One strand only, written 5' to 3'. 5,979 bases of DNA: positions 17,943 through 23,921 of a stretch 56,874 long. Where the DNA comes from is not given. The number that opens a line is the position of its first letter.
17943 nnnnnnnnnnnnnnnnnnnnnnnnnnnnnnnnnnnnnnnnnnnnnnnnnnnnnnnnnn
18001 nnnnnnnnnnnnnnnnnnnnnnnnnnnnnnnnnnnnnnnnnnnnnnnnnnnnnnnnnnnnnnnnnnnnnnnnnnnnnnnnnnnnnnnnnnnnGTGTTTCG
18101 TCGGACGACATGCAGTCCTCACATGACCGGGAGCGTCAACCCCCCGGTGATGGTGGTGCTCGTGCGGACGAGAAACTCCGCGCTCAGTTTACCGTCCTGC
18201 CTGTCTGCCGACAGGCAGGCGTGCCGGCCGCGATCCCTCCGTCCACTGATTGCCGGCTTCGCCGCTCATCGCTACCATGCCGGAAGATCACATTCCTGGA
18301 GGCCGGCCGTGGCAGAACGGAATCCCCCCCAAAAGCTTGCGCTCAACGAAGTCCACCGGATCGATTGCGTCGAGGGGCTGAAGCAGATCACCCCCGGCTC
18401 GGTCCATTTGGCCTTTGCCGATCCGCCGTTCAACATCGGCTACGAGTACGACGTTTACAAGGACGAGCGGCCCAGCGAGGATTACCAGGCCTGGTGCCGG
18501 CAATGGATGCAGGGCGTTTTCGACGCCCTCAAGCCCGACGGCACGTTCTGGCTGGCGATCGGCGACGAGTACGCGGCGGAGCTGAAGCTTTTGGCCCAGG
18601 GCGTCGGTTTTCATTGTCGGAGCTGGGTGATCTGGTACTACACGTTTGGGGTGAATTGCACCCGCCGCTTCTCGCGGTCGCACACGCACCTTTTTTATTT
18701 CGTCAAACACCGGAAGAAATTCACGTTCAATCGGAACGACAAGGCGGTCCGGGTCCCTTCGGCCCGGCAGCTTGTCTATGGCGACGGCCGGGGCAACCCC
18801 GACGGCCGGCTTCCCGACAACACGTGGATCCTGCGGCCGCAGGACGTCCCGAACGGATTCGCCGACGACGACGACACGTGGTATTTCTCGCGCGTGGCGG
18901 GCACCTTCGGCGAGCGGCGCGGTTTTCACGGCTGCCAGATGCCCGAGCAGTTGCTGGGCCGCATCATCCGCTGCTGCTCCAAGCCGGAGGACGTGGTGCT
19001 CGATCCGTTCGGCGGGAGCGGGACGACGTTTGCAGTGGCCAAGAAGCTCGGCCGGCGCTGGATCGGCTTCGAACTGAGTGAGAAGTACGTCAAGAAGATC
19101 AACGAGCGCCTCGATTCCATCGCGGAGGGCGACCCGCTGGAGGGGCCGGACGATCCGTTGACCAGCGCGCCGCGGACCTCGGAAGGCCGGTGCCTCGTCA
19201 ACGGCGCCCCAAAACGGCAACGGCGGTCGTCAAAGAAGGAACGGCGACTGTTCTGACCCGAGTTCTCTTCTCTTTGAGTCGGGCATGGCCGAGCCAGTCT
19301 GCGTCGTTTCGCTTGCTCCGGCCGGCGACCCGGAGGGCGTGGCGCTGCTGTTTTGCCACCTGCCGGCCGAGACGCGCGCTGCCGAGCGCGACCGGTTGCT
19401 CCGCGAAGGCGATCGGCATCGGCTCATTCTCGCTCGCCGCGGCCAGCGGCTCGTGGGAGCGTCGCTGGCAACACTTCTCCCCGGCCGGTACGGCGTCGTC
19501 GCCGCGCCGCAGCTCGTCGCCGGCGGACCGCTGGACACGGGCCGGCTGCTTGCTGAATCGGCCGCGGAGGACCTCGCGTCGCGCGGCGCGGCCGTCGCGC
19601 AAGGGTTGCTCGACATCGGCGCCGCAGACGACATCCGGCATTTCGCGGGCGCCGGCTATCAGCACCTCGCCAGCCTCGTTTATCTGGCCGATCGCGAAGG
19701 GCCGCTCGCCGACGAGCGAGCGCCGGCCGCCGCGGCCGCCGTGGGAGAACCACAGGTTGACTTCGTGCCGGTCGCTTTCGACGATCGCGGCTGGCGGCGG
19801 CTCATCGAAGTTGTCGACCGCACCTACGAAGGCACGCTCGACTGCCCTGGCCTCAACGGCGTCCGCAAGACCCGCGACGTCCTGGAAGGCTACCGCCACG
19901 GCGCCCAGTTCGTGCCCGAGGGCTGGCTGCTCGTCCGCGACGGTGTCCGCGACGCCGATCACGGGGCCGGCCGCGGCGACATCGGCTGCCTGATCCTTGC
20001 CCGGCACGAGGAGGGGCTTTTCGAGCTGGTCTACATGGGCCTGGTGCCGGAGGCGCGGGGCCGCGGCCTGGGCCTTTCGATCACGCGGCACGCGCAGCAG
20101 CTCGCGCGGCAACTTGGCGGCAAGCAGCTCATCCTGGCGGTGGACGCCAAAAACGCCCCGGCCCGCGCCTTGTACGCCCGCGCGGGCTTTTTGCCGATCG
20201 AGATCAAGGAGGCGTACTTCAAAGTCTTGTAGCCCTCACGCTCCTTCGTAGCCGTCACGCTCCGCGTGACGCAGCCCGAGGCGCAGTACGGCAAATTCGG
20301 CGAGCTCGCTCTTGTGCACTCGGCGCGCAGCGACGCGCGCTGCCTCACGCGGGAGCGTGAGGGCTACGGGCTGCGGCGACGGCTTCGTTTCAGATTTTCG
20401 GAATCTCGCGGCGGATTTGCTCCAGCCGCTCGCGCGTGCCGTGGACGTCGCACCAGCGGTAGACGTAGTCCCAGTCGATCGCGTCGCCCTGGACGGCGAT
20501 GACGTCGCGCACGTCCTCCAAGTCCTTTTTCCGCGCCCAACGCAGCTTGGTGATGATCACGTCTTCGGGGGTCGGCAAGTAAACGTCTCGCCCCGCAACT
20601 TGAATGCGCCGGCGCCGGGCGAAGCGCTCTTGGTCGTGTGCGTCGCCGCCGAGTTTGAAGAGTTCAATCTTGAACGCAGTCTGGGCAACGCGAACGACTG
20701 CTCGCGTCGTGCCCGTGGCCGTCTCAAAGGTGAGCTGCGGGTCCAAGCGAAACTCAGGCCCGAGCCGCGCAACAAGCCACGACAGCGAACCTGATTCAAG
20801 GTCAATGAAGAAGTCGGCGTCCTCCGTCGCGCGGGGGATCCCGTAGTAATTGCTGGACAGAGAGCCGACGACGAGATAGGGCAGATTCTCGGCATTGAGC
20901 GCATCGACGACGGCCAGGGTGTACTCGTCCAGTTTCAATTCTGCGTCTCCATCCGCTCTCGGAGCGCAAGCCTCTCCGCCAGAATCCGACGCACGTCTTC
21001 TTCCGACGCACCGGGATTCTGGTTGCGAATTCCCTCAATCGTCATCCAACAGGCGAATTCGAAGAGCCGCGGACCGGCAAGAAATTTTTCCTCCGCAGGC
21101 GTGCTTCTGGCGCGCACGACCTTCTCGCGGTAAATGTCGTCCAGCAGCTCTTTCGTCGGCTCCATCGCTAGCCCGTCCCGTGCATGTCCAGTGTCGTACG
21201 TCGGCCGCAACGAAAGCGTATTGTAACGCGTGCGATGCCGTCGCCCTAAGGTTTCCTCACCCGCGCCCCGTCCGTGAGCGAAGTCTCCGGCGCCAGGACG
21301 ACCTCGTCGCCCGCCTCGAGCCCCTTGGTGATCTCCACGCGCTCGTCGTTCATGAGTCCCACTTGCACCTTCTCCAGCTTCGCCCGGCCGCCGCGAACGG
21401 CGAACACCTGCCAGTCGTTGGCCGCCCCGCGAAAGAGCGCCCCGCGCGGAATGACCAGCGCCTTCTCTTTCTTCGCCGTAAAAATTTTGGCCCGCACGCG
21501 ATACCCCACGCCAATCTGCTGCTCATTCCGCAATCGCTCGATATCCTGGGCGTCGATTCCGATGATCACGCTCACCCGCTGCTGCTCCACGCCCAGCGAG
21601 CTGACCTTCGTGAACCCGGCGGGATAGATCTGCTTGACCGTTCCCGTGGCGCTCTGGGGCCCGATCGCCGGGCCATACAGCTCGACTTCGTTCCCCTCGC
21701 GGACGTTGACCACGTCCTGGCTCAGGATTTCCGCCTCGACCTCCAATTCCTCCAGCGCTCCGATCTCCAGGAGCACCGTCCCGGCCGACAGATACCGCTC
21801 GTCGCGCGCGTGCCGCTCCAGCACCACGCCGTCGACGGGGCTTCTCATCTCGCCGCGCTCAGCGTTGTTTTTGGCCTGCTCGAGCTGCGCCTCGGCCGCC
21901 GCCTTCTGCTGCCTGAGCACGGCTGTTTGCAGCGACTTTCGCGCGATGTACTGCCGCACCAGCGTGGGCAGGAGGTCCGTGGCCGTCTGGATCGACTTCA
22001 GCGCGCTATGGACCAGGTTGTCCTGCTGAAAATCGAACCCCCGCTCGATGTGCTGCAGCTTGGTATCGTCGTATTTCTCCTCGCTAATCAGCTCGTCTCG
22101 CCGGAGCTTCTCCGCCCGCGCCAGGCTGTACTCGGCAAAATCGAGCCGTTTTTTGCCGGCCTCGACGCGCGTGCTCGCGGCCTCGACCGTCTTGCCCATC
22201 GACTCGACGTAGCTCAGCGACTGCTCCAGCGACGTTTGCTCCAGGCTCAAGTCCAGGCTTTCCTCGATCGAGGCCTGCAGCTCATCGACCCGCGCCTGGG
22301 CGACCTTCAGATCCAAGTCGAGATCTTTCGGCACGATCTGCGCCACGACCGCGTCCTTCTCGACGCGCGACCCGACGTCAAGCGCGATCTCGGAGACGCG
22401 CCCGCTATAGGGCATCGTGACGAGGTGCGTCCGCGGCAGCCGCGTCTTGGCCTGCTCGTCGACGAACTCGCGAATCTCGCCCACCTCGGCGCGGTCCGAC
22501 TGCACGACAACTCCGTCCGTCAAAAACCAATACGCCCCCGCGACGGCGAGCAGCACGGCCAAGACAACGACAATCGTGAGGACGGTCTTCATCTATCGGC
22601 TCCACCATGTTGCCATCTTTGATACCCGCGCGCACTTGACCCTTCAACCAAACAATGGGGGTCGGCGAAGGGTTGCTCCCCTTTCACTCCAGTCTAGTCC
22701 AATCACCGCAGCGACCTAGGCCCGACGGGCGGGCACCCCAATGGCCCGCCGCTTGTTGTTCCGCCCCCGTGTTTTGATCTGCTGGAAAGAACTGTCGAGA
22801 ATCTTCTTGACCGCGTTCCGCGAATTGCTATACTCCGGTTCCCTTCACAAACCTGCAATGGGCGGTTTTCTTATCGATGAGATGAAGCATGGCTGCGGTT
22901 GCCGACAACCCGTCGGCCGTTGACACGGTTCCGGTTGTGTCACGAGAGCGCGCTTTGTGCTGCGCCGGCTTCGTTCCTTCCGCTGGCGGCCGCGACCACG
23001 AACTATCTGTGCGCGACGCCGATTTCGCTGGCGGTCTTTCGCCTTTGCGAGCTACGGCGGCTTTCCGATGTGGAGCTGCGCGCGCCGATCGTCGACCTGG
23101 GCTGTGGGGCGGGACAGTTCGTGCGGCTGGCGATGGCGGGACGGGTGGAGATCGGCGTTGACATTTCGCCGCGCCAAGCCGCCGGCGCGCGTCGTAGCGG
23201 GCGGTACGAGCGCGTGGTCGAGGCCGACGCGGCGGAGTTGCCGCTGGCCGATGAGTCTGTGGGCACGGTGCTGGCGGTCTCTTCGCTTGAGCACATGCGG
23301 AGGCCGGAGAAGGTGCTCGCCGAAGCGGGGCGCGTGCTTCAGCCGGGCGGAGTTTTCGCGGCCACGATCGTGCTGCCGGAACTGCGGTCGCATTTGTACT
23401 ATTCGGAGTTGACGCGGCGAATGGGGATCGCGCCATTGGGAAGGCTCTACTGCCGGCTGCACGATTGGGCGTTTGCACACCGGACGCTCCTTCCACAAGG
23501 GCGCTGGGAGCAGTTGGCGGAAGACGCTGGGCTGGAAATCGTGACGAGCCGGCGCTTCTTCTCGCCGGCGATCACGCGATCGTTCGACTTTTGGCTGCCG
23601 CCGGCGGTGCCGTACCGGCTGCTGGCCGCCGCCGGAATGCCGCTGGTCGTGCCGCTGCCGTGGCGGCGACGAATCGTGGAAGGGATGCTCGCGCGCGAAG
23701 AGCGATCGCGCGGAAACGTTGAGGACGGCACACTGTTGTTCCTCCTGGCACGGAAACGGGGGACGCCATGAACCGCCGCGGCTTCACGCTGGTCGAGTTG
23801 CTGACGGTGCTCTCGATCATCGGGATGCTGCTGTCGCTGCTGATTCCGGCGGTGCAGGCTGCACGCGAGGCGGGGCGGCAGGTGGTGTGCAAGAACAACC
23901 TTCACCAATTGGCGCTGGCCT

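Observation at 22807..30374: Candidate undescribed export and oxidative-maturation system: MauE-thioredoxin fusion, stand-alone C39 peptidase, DUF1573 protein and a 15-Cys secreted protein in one tight 8-gene cluster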

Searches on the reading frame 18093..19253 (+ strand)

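Call 101: search_protein_families(library=pfam, proteins=[window:18093-19253:+], max_evalue=0.00001)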
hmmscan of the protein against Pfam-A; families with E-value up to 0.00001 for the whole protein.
window:18093-19253:+ (387 aa): 1 family
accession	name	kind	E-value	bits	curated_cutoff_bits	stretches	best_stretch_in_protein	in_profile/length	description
PF01555.25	N6_N4_Mtase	-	3.1e-51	174.9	26.7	1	104-337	1-220/221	DNA methylase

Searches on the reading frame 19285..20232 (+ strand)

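Call 91: search_protein_families(library=pfam, proteins=[window:19285-20232:+], max_evalue=0.001)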
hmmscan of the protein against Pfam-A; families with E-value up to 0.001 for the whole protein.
window:19285-20232:+ (315 aa): 4 families
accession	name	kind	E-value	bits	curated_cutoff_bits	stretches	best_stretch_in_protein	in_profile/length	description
PF00583.31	Acetyltransf_1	-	2.3e-10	41.2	20.7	1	233-302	45-116/116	Acetyltransferase (GNAT) family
PF08445.16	FR47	-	1.6e-07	31.6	22.1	1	247-305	23-80/86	FR47-like protein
PF13508.13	Acetyltransf_7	-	1.3e-06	29.1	27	1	231-302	13-82/84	Acetyltransferase (GNAT) domain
PF13302.13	Acetyltransf_3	-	2.5e-05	25.4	25.4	1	214-302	56-137/138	Acetyltransferase (GNAT) domain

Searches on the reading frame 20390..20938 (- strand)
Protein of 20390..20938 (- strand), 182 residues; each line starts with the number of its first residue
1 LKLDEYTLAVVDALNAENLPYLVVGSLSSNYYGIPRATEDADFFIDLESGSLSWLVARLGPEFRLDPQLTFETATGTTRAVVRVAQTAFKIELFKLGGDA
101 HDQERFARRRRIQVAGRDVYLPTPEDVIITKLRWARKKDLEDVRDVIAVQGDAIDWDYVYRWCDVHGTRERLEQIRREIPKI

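Call 91: search_protein_families(library=pfam, proteins=[window:20390-20938:-], max_evalue=0.001)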
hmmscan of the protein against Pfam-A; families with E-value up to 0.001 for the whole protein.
window:20390-20938:- (182 aa): 2 families
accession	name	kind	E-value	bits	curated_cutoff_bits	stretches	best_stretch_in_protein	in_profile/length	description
PF09970.15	DUF2204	-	4.3e-07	30.2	20.3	1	9-150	7-148/181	Nucleotidyl transferase of unknown function (DUF2204)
PF19502.5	DUF6036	-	3.4e-06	27.4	23.6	1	21-161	22-131/164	Nucleotidyltransferase of unknown function (DUF6036)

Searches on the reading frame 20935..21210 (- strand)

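Call 91: search_protein_families(library=pfam, proteins=[window:20935-21210:-], max_evalue=0.001)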
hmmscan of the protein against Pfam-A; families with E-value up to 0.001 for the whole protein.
window:20935-21210:- (91 aa): 1 family
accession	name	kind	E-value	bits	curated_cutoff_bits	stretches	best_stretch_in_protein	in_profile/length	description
PF18993.5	Rv0078B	-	4e-05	24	27.1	1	40-82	6-48/63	Rv0078B-related antitoxin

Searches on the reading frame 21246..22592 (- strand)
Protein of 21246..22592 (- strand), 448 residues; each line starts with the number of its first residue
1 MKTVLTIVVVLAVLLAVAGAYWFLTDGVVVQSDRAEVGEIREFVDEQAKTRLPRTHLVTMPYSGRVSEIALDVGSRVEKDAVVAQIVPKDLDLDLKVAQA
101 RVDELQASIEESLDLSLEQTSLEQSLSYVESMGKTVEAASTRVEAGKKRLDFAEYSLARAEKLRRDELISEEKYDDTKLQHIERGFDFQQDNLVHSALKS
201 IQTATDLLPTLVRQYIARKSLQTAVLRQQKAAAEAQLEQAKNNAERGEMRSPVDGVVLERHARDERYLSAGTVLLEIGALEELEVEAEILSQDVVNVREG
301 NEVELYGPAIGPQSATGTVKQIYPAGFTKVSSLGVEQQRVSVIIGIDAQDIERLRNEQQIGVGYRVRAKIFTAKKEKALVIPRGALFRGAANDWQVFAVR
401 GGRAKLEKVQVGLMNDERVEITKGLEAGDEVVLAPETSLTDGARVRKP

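Call 91: search_protein_families(library=pfam, proteins=[window:21246-22592:-], max_evalue=0.001)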
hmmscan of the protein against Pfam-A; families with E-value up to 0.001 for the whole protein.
window:21246-22592:- (448 aa): 2 families
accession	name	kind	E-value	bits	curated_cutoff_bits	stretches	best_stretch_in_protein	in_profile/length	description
PF13437.12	HlyD_3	-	9.7e-19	68.5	22.2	2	249-349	2-96/106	HlyD family secretion protein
PF16576.10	HlyD_D23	-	1.5e-15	57.5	30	1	232-324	94-186/214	Barrel-sandwich domain of CusB or HlyD membrane-fusion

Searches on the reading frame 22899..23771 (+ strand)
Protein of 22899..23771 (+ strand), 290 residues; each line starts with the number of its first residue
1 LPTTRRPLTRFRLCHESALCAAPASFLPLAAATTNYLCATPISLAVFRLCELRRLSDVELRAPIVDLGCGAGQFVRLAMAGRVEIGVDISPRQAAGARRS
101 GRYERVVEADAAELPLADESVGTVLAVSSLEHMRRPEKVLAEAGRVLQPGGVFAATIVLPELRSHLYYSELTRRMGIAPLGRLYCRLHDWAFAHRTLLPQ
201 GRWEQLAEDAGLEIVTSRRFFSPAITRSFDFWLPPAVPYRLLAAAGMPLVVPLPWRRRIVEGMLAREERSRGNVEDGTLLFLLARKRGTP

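Call 3: search_protein_families(library=pfam, proteins=[window:22899-23771:+], max_evalue=0.1)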
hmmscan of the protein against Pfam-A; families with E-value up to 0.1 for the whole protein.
window:22899-23771:+ (290 aa): 9 families
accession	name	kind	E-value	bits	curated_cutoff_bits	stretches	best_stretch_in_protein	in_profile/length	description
PF08241.18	Methyltransf_11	-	3e-20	73.1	21.2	1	65-154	1-94/95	Methyltransferase domain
PF13649.12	Methyltransf_25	-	7.9e-15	55.8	27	1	64-151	1-97/97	Methyltransferase domain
PF13489.12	Methyltransf_23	-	6.1e-12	46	27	1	54-216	15-163/164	Methyltransferase domain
PF13847.12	Methyltransf_31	-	1.5e-10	41.4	27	1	63-156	6-110/145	Methyltransferase domain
PF08242.18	Methyltransf_12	-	2.3e-10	41.5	30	1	65-153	1-98/98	Methyltransferase domain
PF05148.21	Methyltransf_8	-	2.3e-05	24.8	27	1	61-168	73-169/219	Hypothetical methyltransferase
PF01209.24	Ubie_methyltran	-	0.0042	16.9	20.1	1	63-154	50-150/233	ubiE/COQ5 methyltransferase family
PF07021.18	MetW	-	0.069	13.2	21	0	64-146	17-101/193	Methionine biosynthesis protein MetW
PF02353.26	CMAS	-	0.075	12.8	27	1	64-164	66-173/273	Mycolic acid cyclopropane synthetase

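Call 4: search_protein_families(library=ncbifam, proteins=[window:22899-23771:+], max_evalue=0.1)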
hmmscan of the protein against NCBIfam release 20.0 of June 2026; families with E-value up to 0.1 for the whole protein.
window:22899-23771:+ (290 aa): 30 families (the best 25 are shown)
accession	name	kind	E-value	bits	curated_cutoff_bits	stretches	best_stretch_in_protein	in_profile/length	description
NF045667.1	MTase_DVU1556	equivalog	7e-19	68.1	155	1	56-214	18-162/213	DVU_1556 family methyltransferase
TIGR02072.1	BioC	equivalog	1.1e-10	41.7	184.95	1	61-160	35-137/244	malonyl-ACP O-methyltransferase BioC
TIGR01934.1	MenG_MenH_UbiE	subfamily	4.8e-08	32.6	158.35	1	59-154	38-140/223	ubiquinone/menaquinone biosynthesis methyltransferase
NF043040.1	corrin_prot_MT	hypoth_equivalog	1.7e-07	30.9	180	1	62-221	43-205/216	corrinoid protein-associated methyltransferase CpaM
NF001244.0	PRK00216.1-5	equivalog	2.9e-07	30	216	1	59-154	47-152/236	bifunctional demethylmenaquinone methyltransferase/2-methoxy-6-polyprenyl-1,4-benzoquinol methylase UbiE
NF045825.1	FAmtase_mtf2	equivalog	3.9e-07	29.5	400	1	68-156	66-159/248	fatty-acid O-methyltransferase Mtf2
NF041255.1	mycofact_MftM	equivalog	5.5e-07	29.2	200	1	64-147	143-233/289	mycofactocin oligosaccharide methyltransferase MftM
NF041537.1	ArsM_AhpD_UU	exception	6.2e-07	28.5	510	1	63-154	79-179/345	arsenite methyltransferase/AhpD domain selenoprotein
NF045823.1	PthPhpthDimycoMt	equivalog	1e-06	28.1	300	1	105-156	116-167/256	phthiotriol/phenolphthiotriol dimycocerosates methyltransferase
NF008823.0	PRK11873.1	subfamily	1.4e-06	28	263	1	64-156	81-182/272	arsenite methyltransferase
NF047649.1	MTase_UXPK_star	exception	2.4e-06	26.8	460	1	63-154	80-180/283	methyltransferase/UXPK-star double selenoprotein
NF007610.0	PRK10258.1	equivalog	5.6e-06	25.9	342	1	63-159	45-142/251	malonyl-ACP O-methyltransferase BioC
NF001241.0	PRK00216.1-2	equivalog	7e-06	25.8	327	1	62-154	53-146/231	demethylmenaquinone methyltransferase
TIGR01983.1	UbiG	equivalog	3e-05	23.4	102.95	1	62-157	51-154/228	bifunctional 2-polyprenyl-6-hydroxyphenol methylase/3-demethylubiquinol 3-O-methyltransferase UbiG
NF041820.1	daptide_MTase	equivalog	0.00013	21.5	175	1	60-160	36-147/243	daptide-type RiPP biosynthesis methyltransferase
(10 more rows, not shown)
